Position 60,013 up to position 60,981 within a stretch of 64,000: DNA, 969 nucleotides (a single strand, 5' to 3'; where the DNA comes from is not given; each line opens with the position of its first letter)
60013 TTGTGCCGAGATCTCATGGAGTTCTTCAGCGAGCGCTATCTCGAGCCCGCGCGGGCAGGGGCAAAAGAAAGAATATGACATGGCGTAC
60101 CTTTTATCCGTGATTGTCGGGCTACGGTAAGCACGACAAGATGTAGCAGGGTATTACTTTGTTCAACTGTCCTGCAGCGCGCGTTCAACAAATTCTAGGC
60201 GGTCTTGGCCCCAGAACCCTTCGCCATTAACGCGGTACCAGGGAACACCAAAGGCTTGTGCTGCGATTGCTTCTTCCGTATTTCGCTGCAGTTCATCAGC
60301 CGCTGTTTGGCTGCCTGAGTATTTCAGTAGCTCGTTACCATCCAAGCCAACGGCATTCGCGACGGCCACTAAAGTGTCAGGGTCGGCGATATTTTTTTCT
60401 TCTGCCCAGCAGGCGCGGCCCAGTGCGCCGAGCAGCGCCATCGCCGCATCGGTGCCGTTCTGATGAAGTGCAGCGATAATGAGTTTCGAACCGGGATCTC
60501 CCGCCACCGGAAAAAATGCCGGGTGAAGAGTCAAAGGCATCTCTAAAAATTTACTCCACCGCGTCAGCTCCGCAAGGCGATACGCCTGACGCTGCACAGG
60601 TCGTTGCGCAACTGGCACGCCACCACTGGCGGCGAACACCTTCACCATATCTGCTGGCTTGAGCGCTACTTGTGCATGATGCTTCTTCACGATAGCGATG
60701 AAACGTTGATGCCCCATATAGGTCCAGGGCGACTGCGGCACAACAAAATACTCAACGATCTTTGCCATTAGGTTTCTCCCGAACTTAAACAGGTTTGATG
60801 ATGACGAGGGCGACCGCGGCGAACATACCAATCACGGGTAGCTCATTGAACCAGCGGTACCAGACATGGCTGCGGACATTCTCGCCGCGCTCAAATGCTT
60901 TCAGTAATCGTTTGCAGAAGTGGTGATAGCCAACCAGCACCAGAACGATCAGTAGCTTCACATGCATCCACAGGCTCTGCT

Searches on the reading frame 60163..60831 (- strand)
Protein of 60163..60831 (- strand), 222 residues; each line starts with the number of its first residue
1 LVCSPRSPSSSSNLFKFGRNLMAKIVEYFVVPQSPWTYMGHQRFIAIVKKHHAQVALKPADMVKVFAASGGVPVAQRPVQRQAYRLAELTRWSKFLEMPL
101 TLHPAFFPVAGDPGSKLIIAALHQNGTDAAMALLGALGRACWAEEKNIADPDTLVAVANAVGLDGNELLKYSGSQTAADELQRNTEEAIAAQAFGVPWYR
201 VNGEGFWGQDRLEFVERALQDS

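Call 29: search_protein_families(library=pfam, proteins=[window:60163-60831:-], max_evalue=0.001)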
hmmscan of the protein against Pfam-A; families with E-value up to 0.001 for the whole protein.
window:60163-60831:- (222 aa): 1 family
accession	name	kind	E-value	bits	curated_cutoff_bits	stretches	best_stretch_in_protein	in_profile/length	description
PF01323.26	DSBA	-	3.1e-30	105.8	25.6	1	29-220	5-191/191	DSBA-like thioredoxin domain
